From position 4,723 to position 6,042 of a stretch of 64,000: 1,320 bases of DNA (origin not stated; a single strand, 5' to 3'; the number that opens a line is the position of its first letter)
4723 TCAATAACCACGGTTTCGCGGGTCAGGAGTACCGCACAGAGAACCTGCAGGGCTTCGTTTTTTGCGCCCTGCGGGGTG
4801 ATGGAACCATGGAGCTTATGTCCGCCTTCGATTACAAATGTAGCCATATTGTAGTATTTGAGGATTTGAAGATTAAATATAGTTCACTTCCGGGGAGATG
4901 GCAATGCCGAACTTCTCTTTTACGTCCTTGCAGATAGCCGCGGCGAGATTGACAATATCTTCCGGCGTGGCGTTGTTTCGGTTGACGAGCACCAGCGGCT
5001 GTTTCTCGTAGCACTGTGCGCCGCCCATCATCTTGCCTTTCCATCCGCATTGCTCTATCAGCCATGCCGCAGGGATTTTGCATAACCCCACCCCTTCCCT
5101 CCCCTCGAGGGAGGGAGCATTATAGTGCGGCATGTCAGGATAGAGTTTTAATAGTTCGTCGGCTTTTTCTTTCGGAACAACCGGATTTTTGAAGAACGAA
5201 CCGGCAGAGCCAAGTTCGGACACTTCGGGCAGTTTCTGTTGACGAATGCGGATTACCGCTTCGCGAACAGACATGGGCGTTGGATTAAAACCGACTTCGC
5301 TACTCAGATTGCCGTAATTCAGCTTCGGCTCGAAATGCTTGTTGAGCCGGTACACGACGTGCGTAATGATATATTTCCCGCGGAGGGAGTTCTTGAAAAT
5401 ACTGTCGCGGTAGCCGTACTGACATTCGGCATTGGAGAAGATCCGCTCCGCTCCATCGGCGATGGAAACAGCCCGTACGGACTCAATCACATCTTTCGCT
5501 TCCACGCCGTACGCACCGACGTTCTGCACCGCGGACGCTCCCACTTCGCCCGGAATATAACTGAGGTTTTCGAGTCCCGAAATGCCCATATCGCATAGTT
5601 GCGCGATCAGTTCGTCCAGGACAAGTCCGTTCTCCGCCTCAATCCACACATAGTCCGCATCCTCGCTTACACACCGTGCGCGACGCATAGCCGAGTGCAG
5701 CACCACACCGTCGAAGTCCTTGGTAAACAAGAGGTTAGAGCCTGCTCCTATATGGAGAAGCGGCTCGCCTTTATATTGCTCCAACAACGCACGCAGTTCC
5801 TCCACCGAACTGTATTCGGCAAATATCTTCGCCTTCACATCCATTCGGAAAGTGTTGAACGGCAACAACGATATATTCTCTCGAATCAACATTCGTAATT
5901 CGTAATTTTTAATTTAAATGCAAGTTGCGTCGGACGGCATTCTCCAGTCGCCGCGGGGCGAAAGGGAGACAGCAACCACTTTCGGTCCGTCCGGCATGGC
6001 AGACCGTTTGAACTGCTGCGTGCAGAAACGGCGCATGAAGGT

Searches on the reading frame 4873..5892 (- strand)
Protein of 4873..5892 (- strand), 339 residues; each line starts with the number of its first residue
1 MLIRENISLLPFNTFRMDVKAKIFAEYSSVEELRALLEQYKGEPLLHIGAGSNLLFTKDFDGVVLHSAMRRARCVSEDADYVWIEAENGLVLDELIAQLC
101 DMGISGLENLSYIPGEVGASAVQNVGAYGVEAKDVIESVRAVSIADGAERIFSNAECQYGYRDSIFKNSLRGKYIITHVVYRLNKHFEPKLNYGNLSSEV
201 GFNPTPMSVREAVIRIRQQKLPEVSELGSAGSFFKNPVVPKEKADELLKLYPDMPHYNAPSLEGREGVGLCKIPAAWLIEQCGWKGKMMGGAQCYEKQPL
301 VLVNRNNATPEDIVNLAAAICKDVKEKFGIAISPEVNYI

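Call 13: search_protein_families(library=pfam, proteins=[window:4873-5892:-])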
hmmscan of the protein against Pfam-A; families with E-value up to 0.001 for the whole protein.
window:4873-5892:- (339 aa): 2 families
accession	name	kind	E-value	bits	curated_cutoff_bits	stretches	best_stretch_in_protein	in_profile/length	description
PF02873.21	MurB_C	-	4.1e-29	101.1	27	1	209-339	2-99/99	UDP-N-acetylenolpyruvoylglucosamine reductase, C-terminal domain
PF01565.28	FAD_binding_4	-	2.3e-16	60.2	26.4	1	23-148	3-134/139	FAD binding domain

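Call 42: find_homologous_proteins(query=window:4873-5892:-, max_evalue=1e-30)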
Query window:4873-5892:- (339 aa): 8000 proteins with E <= 1e-30 among 8000 candidates; the best 120 are listed.
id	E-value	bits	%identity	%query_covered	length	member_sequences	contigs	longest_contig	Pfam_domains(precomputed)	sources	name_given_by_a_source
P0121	3.4e-225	764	100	100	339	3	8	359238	PF01565.29,PF02873.22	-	-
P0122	2.5e-199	679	91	100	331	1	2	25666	PF01565.29,PF02873.22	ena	-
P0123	8.4e-199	677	91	100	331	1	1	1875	PF01565.29,PF02873.22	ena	-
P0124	2.1e-198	676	91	100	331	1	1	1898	PF01565.29,PF02873.22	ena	-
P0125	4.0e-198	675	91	100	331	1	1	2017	PF01565.29,PF02873.22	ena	-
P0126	4.2e-198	675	91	100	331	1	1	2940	PF01565.29,PF02873.22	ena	-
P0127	1.9e-197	673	90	100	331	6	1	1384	PF01565.29,PF02873.22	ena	-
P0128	2.8e-197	672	90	100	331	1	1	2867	PF01565.29,PF02873.22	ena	-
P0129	5.3e-197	672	90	100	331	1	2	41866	PF01565.29,PF02873.22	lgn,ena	-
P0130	7.1e-197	671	90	100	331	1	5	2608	PF01565.29,PF02873.22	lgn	-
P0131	1.9e-196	670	90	100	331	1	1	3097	PF01565.29,PF02873.22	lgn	-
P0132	3.5e-196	669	89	100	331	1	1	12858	PF01565.29,PF02873.22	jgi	-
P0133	7.8e-196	668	90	100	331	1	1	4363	PF01565.29,PF02873.22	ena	-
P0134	1.2e-195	667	89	100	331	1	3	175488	PF01565.29,PF02873.22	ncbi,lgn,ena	-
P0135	1.9e-195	666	90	100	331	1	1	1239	PF01565.29,PF02873.22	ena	-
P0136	3.3e-195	666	90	100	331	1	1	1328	PF01565.29,PF02873.22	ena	-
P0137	3.5e-195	666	89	100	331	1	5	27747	PF01565.29,PF02873.22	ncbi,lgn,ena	-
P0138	6.8e-195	665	89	100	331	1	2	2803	PF01565.29,PF02873.22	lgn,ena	-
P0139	2.2e-193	660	88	100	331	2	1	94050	PF01565.29,PF02873.22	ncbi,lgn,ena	-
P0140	6.2e-193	658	88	100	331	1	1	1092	PF01565.29,PF02873.22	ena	-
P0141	6.3e-193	658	88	96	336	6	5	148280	PF01565.29,PF02873.22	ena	-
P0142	1.6e-192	657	90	98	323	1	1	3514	PF01565.29,PF02873.22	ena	-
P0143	2.1e-191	653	90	97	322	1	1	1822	PF01565.29,PF02873.22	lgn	-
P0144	2.0e-190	650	85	100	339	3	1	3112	PF01565.29,PF02873.22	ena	-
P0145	4.7e-190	649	89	97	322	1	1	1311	PF01565.29,PF02873.22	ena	-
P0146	1.8e-188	644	91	95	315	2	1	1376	PF01565.29,PF02873.22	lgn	-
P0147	2.9e-186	636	89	95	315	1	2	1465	PF01565.29,PF02873.22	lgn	-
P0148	3.1e-184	630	85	100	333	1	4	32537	PF01565.29,PF02873.22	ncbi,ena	-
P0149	3.5e-184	629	87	97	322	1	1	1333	PF01565.29,PF02873.22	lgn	-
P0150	8.2e-184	628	85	100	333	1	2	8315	PF01565.29,PF02873.22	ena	-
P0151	1.4e-183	627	85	100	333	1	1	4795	PF01565.29,PF02873.22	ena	-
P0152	3.9e-183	626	85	98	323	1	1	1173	PF01565.29,PF02873.22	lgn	-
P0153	1.5e-182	624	84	100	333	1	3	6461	PF01565.29,PF02873.22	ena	-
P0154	4.8e-182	622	84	100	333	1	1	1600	PF01565.29,PF02873.22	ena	-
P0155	2.0e-181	620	82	97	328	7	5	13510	PF01565.29,PF02873.22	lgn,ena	-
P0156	1.3e-180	618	86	97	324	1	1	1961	PF01565.29,PF02873.22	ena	-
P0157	4.2e-179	613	90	91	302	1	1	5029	PF01565.29,PF02873.22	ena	-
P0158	3.9e-178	610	80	100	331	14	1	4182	PF01565.29,PF02873.22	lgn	-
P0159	1.0e-177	608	80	100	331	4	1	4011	PF01565.29,PF02873.22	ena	-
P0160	1.4e-177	608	80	100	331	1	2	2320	PF01565.29,PF02873.22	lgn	-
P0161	4.5e-176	603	80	100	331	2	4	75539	PF01565.29,PF02873.22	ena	-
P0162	2.2e-175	601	80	96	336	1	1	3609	PF01565.29,PF02873.22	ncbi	-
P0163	3.4e-174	597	80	100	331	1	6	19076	PF01565.29,PF02873.22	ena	-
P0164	1.6e-173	594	80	100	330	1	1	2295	PF01565.29,PF02873.22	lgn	-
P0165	2.0e-173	594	80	97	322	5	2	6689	PF01565.29,PF02873.22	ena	-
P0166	2.6e-173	594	81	96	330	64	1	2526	PF01565.29,PF02873.22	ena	-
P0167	7.6e-173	592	82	96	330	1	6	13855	PF01565.29,PF02873.22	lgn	-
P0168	7.8e-173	592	84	95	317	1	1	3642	PF01565.29,PF02873.22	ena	-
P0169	1.7e-172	591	78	100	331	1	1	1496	PF01565.29,PF02873.22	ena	-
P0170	1.7e-171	588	81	96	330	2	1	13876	PF01565.29,PF02873.22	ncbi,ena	-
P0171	3.1e-171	587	77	100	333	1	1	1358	PF01565.29,PF02873.22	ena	-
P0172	3.6e-171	587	78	100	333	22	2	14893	PF01565.29,PF02873.22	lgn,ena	-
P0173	3.8e-171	587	77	100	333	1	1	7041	PF01565.29,PF02873.22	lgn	-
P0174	5.8e-171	586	78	100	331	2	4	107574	PF01565.29,PF02873.22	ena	-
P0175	1.0e-170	585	77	100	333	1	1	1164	PF01565.29,PF02873.22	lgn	-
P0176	2.6e-170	584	77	100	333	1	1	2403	PF01565.29,PF02873.22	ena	-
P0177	2.9e-170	584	77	100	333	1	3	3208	PF01565.29,PF02873.22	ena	-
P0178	4.0e-170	583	77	100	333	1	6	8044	PF01565.29,PF02873.22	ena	-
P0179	5.0e-170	583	77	100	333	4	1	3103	PF01565.29,PF02873.22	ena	-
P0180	9.4e-170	582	77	100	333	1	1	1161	PF01565.29,PF02873.22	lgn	-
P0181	1.1e-169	582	77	100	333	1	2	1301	PF01565.29,PF02873.22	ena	-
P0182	1.3e-169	582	78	100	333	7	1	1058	PF01565.29,PF02873.22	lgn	-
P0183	1.8e-169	581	77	100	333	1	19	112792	PF01565.29,PF02873.22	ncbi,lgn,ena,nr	ncbi:MAG: UDP-N-acetylmuramate dehydrogenase [Paludibacteraceae bacterium]|nr:UDP-N-acetylmuramate d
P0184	2.5e-169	581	77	100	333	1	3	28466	PF01565.29,PF02873.22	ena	-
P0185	2.7e-169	580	77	100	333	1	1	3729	PF01565.29,PF02873.22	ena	-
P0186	3.1e-169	580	77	99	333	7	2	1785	PF01565.29,PF02873.22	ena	-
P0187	5.1e-169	580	80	96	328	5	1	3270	PF01565.29,PF02873.22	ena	-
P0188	5.2e-169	580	77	100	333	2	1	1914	PF01565.29,PF02873.22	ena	-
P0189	6.8e-169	579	76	100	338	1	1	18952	PF01565.29,PF02873.22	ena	-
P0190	7.9e-169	579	78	96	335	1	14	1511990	PF01565.29,PF02873.22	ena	-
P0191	6.2e-168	576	76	100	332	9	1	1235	PF01565.29,PF02873.22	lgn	-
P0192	7.3e-168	576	76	100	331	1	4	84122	PF01565.29,PF02873.22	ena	-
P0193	2.0e-167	574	76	100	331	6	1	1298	PF01565.29,PF02873.22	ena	-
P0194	4.9e-167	573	78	96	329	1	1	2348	PF01565.29,PF02873.22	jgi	-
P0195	6.4e-167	573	76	100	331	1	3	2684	PF01565.29,PF02873.22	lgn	-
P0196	6.7e-167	573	78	96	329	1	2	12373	PF01565.29,PF02873.22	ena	-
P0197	8.8e-167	572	76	100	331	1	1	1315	PF01565.29,PF02873.22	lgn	-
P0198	1.3e-166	572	76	99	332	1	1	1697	PF01565.29,PF02873.22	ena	-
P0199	1.7e-166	571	78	96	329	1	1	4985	PF01565.29,PF02873.22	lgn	-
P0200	2.4e-166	571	78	96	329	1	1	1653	PF01565.29,PF02873.22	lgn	-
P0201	2.8e-166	571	78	96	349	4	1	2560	PF01565.29,PF02873.22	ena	-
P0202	3.3e-166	570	77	96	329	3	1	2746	PF01565.29,PF02873.22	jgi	-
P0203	3.9e-166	570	78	95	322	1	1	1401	PF01565.29,PF02873.22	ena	-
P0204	4.3e-166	570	74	100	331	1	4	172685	PF01565.29,PF02873.22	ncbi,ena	-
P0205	4.6e-166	570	77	96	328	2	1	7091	PF01565.29,PF02873.22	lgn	-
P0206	4.7e-166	570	75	100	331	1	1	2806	PF01565.29,PF02873.22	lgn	-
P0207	5.6e-166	570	76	100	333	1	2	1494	PF01565.29,PF02873.22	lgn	-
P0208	6.6e-166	569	75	100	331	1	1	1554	PF01565.29,PF02873.22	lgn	-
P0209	7.8e-166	569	76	100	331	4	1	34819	PF01565.29,PF02873.22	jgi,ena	-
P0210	8.9e-166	569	75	100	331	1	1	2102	PF01565.29,PF02873.22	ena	-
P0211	1.2e-165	569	76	100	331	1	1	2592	PF01565.29,PF02873.22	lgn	-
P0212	2.3e-165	568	78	96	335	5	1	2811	PF01565.29,PF02873.22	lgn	-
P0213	4.7e-165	567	78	96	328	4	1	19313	PF01565.29,PF02873.22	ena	-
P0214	5.8e-165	566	75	100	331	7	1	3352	PF01565.29,PF02873.22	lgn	-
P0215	8.8e-165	566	75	100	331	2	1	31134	PF01565.29,PF02873.22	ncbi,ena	-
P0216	1.2e-164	565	76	96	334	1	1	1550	PF01565.29,PF02873.22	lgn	-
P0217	2.5e-164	564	74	100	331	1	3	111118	PF01565.29,PF02873.22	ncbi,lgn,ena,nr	ncbi:MAG: UDP-N-acetylmuramate dehydrogenase [Paludibacteraceae bacterium]|nr:UDP-N-acetylmuramate d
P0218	6.3e-164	563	76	99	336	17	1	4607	PF01565.29,PF02873.22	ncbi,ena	-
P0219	7.0e-164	563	76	96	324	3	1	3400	PF01565.29,PF02873.22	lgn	-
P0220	7.0e-164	563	76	96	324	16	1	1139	PF01565.29,PF02873.22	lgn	-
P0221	7.1e-164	563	76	96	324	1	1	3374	PF01565.29,PF02873.22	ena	-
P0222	9.8e-164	562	76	96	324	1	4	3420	PF01565.29,PF02873.22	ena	-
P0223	1.5e-163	562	76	99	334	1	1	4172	PF01565.29,PF02873.22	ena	-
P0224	2.6e-163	561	76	96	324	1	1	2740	PF01565.29,PF02873.22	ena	-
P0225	2.9e-163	561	75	100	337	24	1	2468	PF01565.29,PF02873.22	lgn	-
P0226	2.9e-163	561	76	96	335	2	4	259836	PF01565.29,PF02873.22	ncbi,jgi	jgi:UDP-N-acetylmuramate dehydrogenase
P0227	4.9e-163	560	76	96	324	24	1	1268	PF01565.29,PF02873.22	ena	-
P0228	9.4e-163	559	76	96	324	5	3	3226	PF01565.29,PF02873.22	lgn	-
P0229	1.1e-162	559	74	100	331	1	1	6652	PF01565.29,PF02873.22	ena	-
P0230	1.2e-162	559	76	96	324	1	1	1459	PF01565.29,PF02873.22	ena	-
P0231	1.3e-162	559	76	96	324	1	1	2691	PF01565.29,PF02873.22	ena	-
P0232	1.7e-162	558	76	96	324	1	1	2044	PF01565.29,PF02873.22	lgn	-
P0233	2.5e-162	558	76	96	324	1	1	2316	PF01565.29,PF02873.22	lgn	-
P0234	3.5e-162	557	76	96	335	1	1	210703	PF01565.29,PF02873.22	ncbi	-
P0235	3.5e-162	557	73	100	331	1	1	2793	PF01565.29,PF02873.22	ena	-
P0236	4.6e-162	557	76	96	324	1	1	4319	PF01565.29,PF02873.22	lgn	-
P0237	4.7e-162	557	76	96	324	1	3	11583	PF01565.29,PF02873.22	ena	-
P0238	5.3e-162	557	76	96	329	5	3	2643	PF01565.29,PF02873.22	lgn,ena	-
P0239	6.4e-162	556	76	96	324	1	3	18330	PF01565.29,PF02873.22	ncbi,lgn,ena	-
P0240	6.7e-162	556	73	100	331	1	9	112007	PF01565.29,PF02873.22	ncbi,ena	-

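Call 56: search_solved_structures(query=window:4873-5892:-, show_alignments=1, max_evalue=1e-20)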
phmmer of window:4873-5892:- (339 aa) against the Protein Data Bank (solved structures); distinct sequences matched with E-value up to 1e-20: 8.
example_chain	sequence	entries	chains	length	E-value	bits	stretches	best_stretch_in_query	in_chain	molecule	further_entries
7osq_A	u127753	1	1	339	1.6e-73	250.8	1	3-337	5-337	UDP-N-acetylenolpyruvoylglucosamine reductase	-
4jay_A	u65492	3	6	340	1.6e-73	250.8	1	3-337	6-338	UDP-N-acetylenolpyruvoylglucosamine reductase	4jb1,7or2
7orz_A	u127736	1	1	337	1.6e-73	250.8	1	3-337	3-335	UDP-N-acetylenolpyruvoylglucosamine reductase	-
1mbb_A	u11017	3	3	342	4.5e-66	226.3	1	6-339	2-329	URIDINE DIPHOSPHO-N-ACETYLENOLPYRUVYLGLUCOSAMINE REDUCTASE | UDP-N-acetylenolpyruvoylglucosamine reductase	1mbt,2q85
2mbr_A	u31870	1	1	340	1.2e-65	224.9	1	8-339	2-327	URIDINE DIPHOSPHO-N-ACETYLENOLPYRUVYLGLUCOSAMINE REDUCTASE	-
1uxy_A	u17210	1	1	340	3.3e-65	223.5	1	8-339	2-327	URIDINE DIPHOSPHO-N-ACETYLENOLPYRUVYLGLUCOSAMINE REDUCTASE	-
3i99_A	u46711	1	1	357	5.5e-59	203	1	4-339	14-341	UDP-N-acetylenolpyruvoylglucosamine reductase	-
5jzx_A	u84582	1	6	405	1.8e-38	135.7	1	4-335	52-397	UDP-N-acetylenolpyruvoylglucosamine reductase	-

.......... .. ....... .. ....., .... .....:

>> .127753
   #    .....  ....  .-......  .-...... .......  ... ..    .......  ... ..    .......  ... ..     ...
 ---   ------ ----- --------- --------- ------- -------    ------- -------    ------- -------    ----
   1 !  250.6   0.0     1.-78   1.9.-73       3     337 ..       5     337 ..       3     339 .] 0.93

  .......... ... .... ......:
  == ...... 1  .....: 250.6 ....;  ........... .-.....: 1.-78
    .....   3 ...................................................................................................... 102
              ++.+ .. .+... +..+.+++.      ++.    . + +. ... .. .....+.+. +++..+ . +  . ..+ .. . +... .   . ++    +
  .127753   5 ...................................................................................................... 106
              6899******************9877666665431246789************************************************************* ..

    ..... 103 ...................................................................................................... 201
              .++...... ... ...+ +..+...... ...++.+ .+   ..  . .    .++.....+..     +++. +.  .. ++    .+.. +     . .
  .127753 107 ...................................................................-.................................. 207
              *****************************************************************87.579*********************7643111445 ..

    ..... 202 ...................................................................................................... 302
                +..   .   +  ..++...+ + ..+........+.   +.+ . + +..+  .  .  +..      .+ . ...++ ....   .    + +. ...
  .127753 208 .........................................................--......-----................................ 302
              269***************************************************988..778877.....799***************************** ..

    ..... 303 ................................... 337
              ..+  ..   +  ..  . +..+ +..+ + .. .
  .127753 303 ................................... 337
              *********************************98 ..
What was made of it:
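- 5084..5115 (-): Triplex motif in murB, sense orientation, long subfamily. Y CCCTCCC 5115-5109, loop TCGAG 5108-5104, R GGGAGGG 5103-5097, loop AAG 5096-5094, RH GGGTGGG 5093-5087, tail GTT. Translated as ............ It adds 7 residues relative to P. aeruginosa MurB 7osq (call 56).
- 4873..5892 (-): Host gene murB (UDP-N-acetylenolpyruvoylglucosamine reductase). Pfam PF01565 and PF02873 (call 13); PDB matches (call 56).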
